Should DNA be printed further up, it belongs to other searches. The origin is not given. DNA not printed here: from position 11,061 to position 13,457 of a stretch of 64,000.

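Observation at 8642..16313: SusD-less TonB-receptor module: TBDR + CTD-bearing 689-aa protein + PorV-like barrel + two small barrels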

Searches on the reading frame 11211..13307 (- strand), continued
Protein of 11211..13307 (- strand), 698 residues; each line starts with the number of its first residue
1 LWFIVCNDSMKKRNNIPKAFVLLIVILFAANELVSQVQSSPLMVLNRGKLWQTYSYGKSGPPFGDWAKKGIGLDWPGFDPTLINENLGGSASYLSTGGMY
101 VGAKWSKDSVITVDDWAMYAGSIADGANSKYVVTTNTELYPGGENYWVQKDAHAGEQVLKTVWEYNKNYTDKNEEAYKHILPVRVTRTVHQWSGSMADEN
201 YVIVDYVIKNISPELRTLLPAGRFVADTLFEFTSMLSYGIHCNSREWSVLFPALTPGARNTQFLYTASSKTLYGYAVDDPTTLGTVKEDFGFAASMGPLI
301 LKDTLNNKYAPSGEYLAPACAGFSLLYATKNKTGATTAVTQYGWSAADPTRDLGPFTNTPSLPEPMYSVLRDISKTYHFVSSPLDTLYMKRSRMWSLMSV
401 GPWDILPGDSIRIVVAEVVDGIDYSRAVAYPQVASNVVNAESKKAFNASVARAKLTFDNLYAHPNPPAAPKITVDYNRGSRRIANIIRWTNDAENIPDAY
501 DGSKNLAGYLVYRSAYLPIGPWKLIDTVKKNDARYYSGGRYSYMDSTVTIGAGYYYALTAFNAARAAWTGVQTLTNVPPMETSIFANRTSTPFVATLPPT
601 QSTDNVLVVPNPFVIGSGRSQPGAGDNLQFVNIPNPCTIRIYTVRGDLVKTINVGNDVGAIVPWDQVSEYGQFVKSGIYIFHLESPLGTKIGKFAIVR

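Call 60: search_protein_families(library=ncbifam, proteins=[L082:9012-10004:+, L084:12423-13409:+, L086:10884-11879:+, L088:12134-13153:+, L089:12113-13132:+, L090:15773-16756:+, L091:5732-6730:+, L083:12427-13149:+, L084:5960-6670:+, L089:7274-7792:+], max_evalue=0.001)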
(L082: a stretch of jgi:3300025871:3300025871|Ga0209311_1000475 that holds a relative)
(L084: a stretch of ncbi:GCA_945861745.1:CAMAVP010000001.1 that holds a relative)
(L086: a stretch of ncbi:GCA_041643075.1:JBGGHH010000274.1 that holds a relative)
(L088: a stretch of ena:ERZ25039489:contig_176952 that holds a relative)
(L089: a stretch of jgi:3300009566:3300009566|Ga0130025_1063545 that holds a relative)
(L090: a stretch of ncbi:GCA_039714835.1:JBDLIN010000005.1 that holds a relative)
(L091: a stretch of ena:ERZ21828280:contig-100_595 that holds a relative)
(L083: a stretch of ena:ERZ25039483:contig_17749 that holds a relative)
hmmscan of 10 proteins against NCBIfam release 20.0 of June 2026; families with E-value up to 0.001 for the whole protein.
L082:9012-10004:+ (330 aa): 4 families
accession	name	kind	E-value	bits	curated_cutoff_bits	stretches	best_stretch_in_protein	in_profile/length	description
NF033709.1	PorV_fam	subfamily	2.3e-45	155.6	90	1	32-329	2-325/326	PorV/PorQ family protein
NF033711.1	T9SS_PorQ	equivalog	1.2e-20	73.9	220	1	25-284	17-283/335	type IX secretion system protein PorQ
NF052325.1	PorVQ2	equivalog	8e-14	51.3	325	1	25-206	18-206/354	putative type IX sorting system protein PorV2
NF033710.1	T9SS_OM_PorV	equivalog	1.2e-12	47.7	250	1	25-235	17-231/367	type IX secretion system outer membrane channel protein PorV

L084:12423-13409:+ (328 aa): 5 families
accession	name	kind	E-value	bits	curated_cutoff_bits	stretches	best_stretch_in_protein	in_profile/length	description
NF033709.1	PorV_fam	subfamily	1.2e-53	182.8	90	1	44-326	3-324/326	PorV/PorQ family protein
NF033710.1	T9SS_OM_PorV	equivalog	9.7e-22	77.6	250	1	44-235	25-232/367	type IX secretion system outer membrane channel protein PorV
NF033711.1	T9SS_PorQ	equivalog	1.2e-21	77.1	220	1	46-232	27-211/335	type IX secretion system protein PorQ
NF052325.1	PorVQ2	equivalog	8.9e-15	54.4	325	1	47-141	29-124/354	putative type IX sorting system protein PorV2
NF050080.1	pilus_FilD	exception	0.00027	19.3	970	0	54-87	29-62/549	putative pilus system OmpP1/FadL family transporter FilD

L086:10884-11879:+ (331 aa): 5 families
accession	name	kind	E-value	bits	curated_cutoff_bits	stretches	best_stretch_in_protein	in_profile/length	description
NF033709.1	PorV_fam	subfamily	1.3e-45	156.4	90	1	32-331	3-326/326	PorV/PorQ family protein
NF033711.1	T9SS_PorQ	equivalog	2.4e-24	86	220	1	11-172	7-158/335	type IX secretion system protein PorQ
NF033710.1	T9SS_OM_PorV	equivalog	2.9e-13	49.7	250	1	25-174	18-164/367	type IX secretion system outer membrane channel protein PorV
NF052325.1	PorVQ2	equivalog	7.2e-13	48.2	325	1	23-172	17-170/354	putative type IX sorting system protein PorV2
NF053685.1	BamG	equivalog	0.00084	18.5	250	0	145-224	138-220/397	BamG family beta-barrel-assembly machinery protein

L088:12134-13153:+ (339 aa): 5 families
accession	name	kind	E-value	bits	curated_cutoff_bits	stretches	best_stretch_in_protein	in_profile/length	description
NF033709.1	PorV_fam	subfamily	4e-52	177.8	90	1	31-338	3-325/326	PorV/PorQ family protein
NF033711.1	T9SS_PorQ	equivalog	2.9e-23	82.4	220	1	6-167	3-156/335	type IX secretion system protein PorQ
NF033710.1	T9SS_OM_PorV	equivalog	5.1e-22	78.6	250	1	10-229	4-214/367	type IX secretion system outer membrane channel protein PorV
NF052325.1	PorVQ2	equivalog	3.3e-10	39.4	325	1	7-168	4-169/354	putative type IX sorting system protein PorV2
TIGR03519.1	T9SS_PorP_fam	subfamily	5.7e-06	26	90.55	1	57-338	31-291/292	PorP/SprF family type IX secretion system membrane protein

L089:12113-13132:+ (339 aa): 4 families
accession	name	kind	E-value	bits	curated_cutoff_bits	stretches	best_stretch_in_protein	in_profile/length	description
NF033709.1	PorV_fam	subfamily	1.9e-46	159.2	90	1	31-337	3-324/326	PorV/PorQ family protein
NF033711.1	T9SS_PorQ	equivalog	2.9e-20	72.6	220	1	14-167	9-156/335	type IX secretion system protein PorQ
NF033710.1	T9SS_OM_PorV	equivalog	6.9e-17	61.7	250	1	22-229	16-214/367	type IX secretion system outer membrane channel protein PorV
NF052325.1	PorVQ2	equivalog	7.1e-14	51.5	325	1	19-168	14-169/354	putative type IX sorting system protein PorV2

L090:15773-16756:+ (327 aa): 4 families
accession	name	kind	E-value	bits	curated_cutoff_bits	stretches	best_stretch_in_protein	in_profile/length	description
NF033709.1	PorV_fam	subfamily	8.1e-52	176.8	90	1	29-327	2-326/326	PorV/PorQ family protein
NF033711.1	T9SS_PorQ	equivalog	2.1e-29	102.6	220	1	6-215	3-187/335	type IX secretion system protein PorQ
NF052325.1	PorVQ2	equivalog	5.9e-19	68.2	325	1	8-180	5-182/354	putative type IX sorting system protein PorV2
NF033710.1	T9SS_OM_PorV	equivalog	6.7e-19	68.3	250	1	23-218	18-207/367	type IX secretion system outer membrane channel protein PorV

L091:5732-6730:+ (332 aa): 3 families
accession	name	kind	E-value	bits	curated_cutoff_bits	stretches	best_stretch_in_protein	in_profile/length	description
NF038032.1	CehA_McbA_metalo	domain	8.1e-27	94.5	80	1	33-329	1-314/315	CehA/McbA family metallohydrolase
NF041577.1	nside_bi_sphtase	equivalog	1.3e-07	31.1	400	1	39-115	6-83/276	3',5'-nucleoside bisphosphate phosphatase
NF047791.1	RNaseRnm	equivalog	1.6e-06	27.6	375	1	39-122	5-90/275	RNase RNM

L083:12427-13149:+ (240 aa): 3 families
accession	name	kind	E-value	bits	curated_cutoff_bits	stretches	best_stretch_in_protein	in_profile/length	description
NF033709.1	PorV_fam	subfamily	1.8e-30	106.6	90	1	2-239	75-325/326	PorV/PorQ family protein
NF033711.1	T9SS_PorQ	equivalog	1.1e-10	41.1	220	1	7-236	98-331/335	type IX secretion system protein PorQ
NF033710.1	T9SS_OM_PorV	equivalog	3.1e-09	36.5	250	1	29-144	119-230/367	type IX secretion system outer membrane channel protein PorV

L084:5960-6670:+ (236 aa): 1 family
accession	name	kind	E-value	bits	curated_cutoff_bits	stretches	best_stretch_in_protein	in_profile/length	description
TIGR04565.1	OMP_myx_plus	subfamily_domain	1.2e-08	35.1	60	1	43-234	4-161/161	outer membrane beta-barrel domain-containing protein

L089:7274-7792:+ (172 aa): 0 families
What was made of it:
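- On PorQ (NF033711), PorV (NF033710), PorV2 (NF052325) equivalogs: The seven barrels of distant modules that were scanned also miss these cutoffs (call 60).
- Closest known: BamG-BamH in the Bacteroidota BAM complex. Different: There is no detectable homology beyond the FadL-like barrel class (BamG, E 8e-4 for one module barrel, call 60).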

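Call 70: find_encoding_contigs(protein=P0467, flank=10000, max_places=1)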
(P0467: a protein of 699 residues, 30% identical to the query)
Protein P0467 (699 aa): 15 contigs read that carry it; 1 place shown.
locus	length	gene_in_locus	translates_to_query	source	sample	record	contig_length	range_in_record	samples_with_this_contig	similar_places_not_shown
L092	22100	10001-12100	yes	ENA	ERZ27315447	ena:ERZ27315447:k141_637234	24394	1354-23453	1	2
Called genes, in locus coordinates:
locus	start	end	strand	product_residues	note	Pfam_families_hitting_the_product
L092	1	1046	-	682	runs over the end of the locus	PF18962:Por_Secre_tail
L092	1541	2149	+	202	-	-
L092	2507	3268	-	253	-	PF13580:SIS_2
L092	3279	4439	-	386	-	PF00083:Sugar_tr, PF07690:MFS_1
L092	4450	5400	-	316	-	PF00480:ROK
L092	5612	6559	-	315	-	PF00480:ROK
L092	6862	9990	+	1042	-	PF13620:CarboxypepD_reg, PF13715:CarbopepD_reg_2, PF07715:Plug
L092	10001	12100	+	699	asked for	-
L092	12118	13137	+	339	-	PF19572:PorV (weak), PF13729:TraF_2 (weak)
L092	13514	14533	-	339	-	-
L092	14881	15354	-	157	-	-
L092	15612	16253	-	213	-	-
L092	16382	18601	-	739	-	-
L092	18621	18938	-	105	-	-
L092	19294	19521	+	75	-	-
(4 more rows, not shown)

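Call 71: find_encoding_contigs(protein=P0434, flank=10000, max_places=1)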
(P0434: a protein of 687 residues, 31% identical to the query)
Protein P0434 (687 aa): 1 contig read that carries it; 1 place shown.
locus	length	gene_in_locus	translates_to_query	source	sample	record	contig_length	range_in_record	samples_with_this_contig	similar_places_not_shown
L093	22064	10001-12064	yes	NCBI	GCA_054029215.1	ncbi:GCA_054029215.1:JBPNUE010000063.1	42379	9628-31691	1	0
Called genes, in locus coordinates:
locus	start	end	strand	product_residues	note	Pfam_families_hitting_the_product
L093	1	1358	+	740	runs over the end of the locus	PF03971:IDH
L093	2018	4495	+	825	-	PF13620:CarboxypepD_reg, PF13715:CarbopepD_reg_2, PF07715:Plug, PF00593:TonB_dep_Rec_b-barrel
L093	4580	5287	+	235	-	PF04263:TPK_catalytic, PF04265:TPK_B1_binding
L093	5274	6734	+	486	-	PF00474:SSF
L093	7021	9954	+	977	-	PF13620:CarboxypepD_reg, PF13715:CarbopepD_reg_2, PF07715:Plug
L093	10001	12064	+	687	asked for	-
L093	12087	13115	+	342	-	-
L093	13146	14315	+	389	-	PF18962:Por_Secre_tail, PF13860:FlgD_ig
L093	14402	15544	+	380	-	-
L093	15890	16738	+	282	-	PF03372:Exo_endo_phos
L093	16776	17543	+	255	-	PF06439:3keto-disac_hyd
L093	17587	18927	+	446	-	PF01408:GFO_IDH_MocA, PF19051:GFO_IDH_MocA_C2 (faint), PF22725:GFO_IDH_MocA_C3 (weak)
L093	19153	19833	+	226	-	PF06439:3keto-disac_hyd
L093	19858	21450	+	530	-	PF01408:GFO_IDH_MocA, PF22725:GFO_IDH_MocA_C3 (faint)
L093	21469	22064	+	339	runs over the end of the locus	PF04794:YdjC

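Call 72: find_encoding_contigs(protein=P0285, flank=10000, max_places=1)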
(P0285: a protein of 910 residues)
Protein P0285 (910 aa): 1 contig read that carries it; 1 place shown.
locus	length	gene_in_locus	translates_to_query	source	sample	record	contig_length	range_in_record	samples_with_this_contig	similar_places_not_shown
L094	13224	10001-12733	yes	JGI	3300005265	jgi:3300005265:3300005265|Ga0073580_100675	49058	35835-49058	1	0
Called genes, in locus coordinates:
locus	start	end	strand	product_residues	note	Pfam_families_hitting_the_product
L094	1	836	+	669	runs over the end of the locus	PF05226:CHASE2, PF00211:Guanylate_cyc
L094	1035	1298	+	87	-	-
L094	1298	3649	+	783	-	PF04392:ABC_sub_bind (weak), PF00989:PAS, PF08447:PAS_3 (weak), PF08448:PAS_4, PF13188:PAS_8, PF13426:PAS_9, PF02518:HATPase_c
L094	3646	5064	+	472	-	PF00072:Response_reg, PF00158:Sigma54_activat, PF14532:Sigma54_activ_2, PF00004:AAA (weak), PF07728:AAA_5 (weak), PF25601:AAA_lid_14, PF02954:HTH_8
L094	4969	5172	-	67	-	-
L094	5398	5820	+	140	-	PF00072:Response_reg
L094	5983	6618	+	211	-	PF13620:CarboxypepD_reg, PF13715:CarbopepD_reg_2, PF07715:Plug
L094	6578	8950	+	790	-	PF14905:OMP_b-brl_3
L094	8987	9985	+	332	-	PF03687:UPF0164 (faint)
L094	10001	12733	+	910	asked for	-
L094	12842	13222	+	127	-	?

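Call 78: list_cluster_members(proteins=[P0443, P0475, P0434, P0452, P0462, P0467, P0471, P0421, P0285, P0430])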
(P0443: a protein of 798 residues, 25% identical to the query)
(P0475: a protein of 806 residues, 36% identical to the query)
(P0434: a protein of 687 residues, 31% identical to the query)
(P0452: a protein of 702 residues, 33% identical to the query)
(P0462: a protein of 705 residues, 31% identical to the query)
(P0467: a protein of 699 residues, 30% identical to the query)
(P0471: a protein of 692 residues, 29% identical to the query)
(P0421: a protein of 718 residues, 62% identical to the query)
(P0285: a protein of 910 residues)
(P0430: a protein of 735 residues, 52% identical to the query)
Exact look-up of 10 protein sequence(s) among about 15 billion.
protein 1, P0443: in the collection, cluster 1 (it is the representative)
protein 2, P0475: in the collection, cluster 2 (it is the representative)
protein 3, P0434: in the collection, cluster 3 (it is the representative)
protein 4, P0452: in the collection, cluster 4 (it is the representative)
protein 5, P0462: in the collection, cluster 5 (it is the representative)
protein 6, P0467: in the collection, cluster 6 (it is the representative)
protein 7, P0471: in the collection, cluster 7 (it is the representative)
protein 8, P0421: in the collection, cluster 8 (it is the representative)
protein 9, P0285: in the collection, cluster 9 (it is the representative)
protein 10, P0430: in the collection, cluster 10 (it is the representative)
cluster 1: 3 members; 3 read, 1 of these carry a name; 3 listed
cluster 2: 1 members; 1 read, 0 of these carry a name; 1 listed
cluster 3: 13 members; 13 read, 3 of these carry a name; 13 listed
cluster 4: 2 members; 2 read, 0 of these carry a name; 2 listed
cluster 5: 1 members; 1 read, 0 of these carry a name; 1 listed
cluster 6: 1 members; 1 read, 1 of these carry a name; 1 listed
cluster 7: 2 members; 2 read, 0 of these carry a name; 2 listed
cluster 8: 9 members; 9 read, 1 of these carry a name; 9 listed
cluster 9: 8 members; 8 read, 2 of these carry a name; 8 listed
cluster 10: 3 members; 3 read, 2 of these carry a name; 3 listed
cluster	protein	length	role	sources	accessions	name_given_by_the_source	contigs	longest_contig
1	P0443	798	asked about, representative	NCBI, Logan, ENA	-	-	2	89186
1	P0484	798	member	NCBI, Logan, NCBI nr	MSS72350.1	MAG: hypothetical protein EXS64_12790 [Candidatus Latescibacteria bacterium] | hypothetical protein [Candidatus Latescibacterota bacterium]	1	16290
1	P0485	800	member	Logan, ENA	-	-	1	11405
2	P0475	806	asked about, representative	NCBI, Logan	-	-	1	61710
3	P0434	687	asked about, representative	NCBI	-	-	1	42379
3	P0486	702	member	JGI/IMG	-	hypothetical protein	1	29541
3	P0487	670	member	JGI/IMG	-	hypothetical protein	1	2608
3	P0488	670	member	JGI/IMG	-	hypothetical protein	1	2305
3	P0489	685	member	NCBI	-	-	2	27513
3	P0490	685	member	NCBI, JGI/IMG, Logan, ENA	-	-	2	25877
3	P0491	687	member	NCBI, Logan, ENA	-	-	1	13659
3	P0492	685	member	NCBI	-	-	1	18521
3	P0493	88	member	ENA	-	-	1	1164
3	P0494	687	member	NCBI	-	-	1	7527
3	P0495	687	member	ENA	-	-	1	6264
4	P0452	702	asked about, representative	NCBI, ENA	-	-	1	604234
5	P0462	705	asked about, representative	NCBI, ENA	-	-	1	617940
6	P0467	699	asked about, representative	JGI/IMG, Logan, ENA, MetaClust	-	\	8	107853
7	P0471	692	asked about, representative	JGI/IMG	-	-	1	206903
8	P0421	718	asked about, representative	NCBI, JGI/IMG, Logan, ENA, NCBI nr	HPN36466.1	MAG TPA: T9SS type A sorting domain-containing protein [bacterium] | T9SS type A sorting domain-containing protein [bacterium]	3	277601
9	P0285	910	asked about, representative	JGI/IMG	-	-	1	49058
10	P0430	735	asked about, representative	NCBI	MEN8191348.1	MAG: T9SS type A sorting domain-containing protein [Bacteroidota bacterium]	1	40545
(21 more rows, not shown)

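Call 79: search_solved_structures(query=A3, max_evalue=10, show_alignments=2)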
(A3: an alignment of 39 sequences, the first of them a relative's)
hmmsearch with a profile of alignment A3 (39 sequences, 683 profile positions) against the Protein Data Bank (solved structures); distinct sequences matched with E-value up to 10: 7.
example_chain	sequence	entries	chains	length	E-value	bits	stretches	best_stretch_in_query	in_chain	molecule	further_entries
3mpc_A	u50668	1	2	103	2.1e-07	33.3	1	486-562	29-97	Fn3-like protein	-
5g56_A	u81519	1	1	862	2.6e-05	26.4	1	486-561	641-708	CARBOHYDRATE BINDING FAMILY 6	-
5m11_A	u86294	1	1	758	0.00054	22.1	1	581-683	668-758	Immunoreactive 84kD antigen PG93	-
4u3h_A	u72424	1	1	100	0.17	13.8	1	450-549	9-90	FN3con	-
2yux_A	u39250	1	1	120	0.33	12.8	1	448-537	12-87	Myosin-binding protein C, slow-type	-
2csp_A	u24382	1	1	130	0.64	11.9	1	453-496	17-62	RIM binding protein 2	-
6q9m_A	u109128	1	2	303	0.73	11.7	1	450-495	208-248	RIM-binding protein, isoform F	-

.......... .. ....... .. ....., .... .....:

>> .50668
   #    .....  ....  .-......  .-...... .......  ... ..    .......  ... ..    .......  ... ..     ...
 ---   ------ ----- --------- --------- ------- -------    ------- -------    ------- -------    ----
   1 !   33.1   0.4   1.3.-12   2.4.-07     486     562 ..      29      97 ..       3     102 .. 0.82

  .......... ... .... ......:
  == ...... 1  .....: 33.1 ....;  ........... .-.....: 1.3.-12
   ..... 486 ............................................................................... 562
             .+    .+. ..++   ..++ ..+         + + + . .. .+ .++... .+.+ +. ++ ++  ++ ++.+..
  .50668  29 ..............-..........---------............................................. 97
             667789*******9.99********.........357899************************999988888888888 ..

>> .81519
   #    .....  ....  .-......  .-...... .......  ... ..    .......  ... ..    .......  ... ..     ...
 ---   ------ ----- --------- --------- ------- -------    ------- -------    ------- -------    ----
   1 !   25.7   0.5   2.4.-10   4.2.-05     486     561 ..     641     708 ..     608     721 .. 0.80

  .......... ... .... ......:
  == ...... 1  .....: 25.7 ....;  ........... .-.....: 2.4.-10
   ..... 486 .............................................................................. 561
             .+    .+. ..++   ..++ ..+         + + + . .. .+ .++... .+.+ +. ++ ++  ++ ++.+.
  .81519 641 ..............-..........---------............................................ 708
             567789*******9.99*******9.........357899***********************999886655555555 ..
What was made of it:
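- On PorZ-PorQ-type anchoring (retained CTD bound to a cognate barrel): PDB 5m11_A 668-758, E 5.4e-4, is the only CTD hit (call 79).
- Tried and rejected: With the wider alignment A3 it found only FN3 domains and the PorZ CTD (call 79).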
